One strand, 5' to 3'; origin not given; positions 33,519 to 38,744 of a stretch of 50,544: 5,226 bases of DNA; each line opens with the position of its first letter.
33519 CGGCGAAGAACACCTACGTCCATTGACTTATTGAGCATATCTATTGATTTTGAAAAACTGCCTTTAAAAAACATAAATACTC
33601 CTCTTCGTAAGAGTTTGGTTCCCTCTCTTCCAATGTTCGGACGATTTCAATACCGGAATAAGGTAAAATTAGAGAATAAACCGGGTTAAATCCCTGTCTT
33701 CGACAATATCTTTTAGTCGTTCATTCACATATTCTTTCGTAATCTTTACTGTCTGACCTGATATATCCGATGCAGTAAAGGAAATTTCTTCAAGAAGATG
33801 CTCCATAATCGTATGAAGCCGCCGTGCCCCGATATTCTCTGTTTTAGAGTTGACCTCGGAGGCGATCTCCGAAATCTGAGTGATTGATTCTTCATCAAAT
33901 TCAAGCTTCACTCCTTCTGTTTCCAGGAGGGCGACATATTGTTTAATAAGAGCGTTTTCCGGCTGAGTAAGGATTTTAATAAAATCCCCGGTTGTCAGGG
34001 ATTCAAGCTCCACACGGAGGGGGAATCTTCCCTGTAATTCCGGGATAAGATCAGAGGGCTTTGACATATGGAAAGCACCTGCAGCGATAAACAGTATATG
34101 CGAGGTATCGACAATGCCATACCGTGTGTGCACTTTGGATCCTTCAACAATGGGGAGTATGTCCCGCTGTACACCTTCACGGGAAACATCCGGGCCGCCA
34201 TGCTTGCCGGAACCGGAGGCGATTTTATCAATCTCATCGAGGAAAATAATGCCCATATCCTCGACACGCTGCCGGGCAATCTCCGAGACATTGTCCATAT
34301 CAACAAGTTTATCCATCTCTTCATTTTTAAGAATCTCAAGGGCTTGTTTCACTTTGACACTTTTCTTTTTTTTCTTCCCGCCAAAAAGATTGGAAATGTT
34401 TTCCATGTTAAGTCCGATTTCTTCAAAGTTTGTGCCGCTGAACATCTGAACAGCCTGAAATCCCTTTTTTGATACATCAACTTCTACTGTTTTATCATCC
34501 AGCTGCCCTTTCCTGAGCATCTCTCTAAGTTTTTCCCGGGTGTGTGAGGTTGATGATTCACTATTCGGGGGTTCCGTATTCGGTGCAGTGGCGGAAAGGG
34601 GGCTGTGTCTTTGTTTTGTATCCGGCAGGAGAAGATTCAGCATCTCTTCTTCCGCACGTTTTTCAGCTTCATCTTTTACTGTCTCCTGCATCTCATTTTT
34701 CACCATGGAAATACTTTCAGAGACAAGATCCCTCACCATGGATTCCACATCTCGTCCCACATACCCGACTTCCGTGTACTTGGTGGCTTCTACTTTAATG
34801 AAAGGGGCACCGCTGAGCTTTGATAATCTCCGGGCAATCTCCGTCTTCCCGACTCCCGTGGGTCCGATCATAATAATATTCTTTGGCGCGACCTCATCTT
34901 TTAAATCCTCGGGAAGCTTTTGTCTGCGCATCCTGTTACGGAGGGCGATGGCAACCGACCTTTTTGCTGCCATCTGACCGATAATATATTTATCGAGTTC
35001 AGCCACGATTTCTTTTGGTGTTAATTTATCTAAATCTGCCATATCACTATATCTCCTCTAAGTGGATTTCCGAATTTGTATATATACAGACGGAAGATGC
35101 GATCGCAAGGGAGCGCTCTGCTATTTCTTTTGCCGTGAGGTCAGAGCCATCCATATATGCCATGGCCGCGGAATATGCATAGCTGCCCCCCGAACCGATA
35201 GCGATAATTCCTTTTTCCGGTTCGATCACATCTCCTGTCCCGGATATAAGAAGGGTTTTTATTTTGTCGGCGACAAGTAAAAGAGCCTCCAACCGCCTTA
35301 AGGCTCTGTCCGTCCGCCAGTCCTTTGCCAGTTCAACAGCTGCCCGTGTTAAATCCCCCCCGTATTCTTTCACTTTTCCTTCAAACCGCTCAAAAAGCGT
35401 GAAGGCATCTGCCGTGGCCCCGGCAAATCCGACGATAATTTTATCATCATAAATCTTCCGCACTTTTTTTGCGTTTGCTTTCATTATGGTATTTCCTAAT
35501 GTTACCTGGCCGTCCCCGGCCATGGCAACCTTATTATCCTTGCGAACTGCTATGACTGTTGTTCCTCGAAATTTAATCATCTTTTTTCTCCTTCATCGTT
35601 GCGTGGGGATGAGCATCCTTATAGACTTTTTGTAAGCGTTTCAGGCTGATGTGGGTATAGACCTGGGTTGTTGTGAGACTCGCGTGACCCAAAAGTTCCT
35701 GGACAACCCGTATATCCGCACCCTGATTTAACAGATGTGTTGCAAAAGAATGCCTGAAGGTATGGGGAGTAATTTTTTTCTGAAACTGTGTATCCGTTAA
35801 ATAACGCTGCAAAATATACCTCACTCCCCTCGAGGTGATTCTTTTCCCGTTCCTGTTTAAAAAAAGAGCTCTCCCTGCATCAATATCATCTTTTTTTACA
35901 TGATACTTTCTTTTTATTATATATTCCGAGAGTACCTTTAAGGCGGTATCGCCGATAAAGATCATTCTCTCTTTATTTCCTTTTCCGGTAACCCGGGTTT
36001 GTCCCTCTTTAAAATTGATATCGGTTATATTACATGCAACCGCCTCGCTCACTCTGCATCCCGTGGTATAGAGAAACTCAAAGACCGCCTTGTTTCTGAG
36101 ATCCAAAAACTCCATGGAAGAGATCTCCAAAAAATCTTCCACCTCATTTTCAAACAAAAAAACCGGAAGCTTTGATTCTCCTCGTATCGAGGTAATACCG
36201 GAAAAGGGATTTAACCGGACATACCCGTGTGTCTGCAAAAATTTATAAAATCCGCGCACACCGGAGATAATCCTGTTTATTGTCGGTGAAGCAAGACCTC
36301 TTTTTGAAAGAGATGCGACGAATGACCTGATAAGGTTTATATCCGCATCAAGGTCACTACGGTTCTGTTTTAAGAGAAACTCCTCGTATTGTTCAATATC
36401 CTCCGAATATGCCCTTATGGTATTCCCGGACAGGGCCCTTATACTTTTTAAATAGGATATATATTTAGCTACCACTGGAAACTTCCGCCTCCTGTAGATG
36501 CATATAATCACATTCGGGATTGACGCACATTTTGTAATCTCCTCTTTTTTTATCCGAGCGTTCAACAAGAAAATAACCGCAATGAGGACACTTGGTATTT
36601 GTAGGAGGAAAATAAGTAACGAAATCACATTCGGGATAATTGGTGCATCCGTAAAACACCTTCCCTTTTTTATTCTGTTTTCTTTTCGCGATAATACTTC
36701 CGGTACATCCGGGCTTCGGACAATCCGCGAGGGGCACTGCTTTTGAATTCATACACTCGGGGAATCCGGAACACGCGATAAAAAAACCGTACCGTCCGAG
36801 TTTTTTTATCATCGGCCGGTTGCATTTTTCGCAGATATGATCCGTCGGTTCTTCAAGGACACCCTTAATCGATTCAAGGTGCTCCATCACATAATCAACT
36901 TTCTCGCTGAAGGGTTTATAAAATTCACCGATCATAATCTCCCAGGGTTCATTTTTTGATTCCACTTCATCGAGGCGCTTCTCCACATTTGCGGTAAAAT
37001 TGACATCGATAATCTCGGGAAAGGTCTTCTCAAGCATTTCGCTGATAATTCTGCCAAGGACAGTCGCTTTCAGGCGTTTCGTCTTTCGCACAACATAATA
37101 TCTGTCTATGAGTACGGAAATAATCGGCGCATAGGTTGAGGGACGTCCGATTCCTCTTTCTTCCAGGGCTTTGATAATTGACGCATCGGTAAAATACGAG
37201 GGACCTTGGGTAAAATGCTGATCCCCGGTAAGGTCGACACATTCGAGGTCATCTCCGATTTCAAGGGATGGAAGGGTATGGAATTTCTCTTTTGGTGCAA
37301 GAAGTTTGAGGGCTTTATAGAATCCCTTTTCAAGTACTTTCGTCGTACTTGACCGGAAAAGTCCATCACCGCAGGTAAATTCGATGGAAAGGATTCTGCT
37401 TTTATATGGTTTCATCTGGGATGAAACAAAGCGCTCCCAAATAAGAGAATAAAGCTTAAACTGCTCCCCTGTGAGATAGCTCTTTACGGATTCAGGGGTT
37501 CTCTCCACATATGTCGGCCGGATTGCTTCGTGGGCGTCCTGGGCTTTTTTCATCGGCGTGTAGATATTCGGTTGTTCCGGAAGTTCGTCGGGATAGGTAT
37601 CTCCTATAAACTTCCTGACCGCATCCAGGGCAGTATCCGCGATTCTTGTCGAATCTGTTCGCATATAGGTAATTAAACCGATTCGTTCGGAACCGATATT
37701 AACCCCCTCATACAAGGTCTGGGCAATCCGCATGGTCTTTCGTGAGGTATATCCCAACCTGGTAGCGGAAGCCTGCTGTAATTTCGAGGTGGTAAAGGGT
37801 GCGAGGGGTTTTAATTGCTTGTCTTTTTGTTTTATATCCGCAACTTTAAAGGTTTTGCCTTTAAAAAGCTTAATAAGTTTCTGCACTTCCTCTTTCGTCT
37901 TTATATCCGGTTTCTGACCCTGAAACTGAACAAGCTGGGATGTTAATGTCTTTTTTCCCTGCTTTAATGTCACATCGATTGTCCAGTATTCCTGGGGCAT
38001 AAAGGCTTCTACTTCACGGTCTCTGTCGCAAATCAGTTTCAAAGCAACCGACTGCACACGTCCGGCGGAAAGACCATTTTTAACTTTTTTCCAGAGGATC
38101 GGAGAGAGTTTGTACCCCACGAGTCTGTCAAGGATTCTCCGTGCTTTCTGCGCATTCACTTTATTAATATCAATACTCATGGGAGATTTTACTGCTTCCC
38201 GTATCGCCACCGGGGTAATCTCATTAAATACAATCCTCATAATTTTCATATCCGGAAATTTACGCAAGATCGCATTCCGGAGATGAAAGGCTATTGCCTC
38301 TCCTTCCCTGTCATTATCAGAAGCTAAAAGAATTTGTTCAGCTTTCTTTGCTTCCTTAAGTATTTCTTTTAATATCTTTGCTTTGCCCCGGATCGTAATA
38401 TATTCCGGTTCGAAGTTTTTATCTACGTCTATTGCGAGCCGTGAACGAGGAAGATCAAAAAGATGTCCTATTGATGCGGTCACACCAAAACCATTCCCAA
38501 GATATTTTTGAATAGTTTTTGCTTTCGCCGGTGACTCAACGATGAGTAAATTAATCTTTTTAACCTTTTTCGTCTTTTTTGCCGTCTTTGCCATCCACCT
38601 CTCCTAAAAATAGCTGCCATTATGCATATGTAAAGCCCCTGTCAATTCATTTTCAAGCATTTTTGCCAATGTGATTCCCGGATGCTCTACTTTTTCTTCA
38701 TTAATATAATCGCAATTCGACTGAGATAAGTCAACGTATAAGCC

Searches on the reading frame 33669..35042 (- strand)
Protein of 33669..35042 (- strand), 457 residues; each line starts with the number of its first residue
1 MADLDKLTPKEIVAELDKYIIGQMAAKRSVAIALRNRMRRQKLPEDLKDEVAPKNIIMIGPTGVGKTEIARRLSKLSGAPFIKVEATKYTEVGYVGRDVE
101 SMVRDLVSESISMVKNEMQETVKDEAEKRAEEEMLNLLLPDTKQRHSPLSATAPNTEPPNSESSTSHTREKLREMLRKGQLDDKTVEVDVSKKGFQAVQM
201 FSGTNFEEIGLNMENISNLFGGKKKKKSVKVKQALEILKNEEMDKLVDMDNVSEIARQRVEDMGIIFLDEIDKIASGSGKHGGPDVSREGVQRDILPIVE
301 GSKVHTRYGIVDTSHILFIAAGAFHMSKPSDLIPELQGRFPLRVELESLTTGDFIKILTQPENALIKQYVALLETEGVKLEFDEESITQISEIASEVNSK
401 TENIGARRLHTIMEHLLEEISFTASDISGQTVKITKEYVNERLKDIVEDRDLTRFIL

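Call 57: search_protein_families(library=pfam, proteins=[window:33669-35042:-], max_evalue=0.0001)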
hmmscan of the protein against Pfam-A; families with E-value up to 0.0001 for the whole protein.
window:33669-35042:- (457 aa): 4 families
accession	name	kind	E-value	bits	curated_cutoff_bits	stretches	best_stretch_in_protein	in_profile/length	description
PF07724.20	AAA_2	-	1.2e-31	110.4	27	1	216-342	24-165/166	AAA domain (Cdc48 subfamily)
PF00004.35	AAA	-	2.9e-15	57.3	21.2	2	56-143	1-97/131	ATPase family associated with various cellular activities (AAA)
PF07728.20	AAA_5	-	9.1e-07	29.4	22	1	55-93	1-40/139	AAA domain (dynein-related subfamily)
PF13401.12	AAA_22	-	3.2e-05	24.7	27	0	54-126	6-83/130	AAA domain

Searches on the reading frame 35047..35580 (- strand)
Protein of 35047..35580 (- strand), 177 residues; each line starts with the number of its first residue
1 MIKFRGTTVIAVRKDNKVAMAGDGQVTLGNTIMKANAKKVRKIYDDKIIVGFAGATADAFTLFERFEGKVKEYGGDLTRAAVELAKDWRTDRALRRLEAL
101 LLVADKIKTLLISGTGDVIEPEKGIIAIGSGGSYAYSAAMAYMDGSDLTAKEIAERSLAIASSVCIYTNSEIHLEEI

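Call 57: search_protein_families(library=pfam, proteins=[window:35047-35580:-], max_evalue=0.0001)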
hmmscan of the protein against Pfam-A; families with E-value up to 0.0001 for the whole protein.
window:35047-35580:- (177 aa): 1 family
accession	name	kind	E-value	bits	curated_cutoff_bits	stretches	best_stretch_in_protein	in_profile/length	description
PF00227.31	Proteasome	-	1.3e-27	97.1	22.4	1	5-176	3-188/189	Proteasome subunit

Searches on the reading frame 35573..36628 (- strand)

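Call 57: search_protein_families(library=pfam, proteins=[window:35573-36628:-], max_evalue=0.0001)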
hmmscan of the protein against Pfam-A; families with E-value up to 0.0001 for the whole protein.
window:35573-36628:- (351 aa): 2 families
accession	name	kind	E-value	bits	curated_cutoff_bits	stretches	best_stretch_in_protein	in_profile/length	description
PF00589.27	Phage_integrase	-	4.5e-45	154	27.1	1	158-328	3-169/172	Phage integrase family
PF02899.23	Phage_int_SAM_1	-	1.6e-16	60.8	22.3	1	54-132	2-80/83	Phage integrase, N-terminal SAM-like domain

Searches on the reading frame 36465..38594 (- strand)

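Call 57: search_protein_families(library=pfam, proteins=[window:36465-38594:-], max_evalue=0.0001)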
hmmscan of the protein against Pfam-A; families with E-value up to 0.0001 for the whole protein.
window:36465-38594:- (709 aa): 3 families
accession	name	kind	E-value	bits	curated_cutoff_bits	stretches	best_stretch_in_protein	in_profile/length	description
PF01131.25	Topoisom_bac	-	5.5e-119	398.3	35.1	1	141-552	2-407/411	DNA topoisomerase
PF01396.24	Zn_ribbon_Top1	-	1.3e-23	83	32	2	587-619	3-35/39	Topoisomerase DNA binding C4 zinc finger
PF01751.28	Toprim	-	4.5e-21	75.3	23.1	1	16-126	2-96/96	Toprim domain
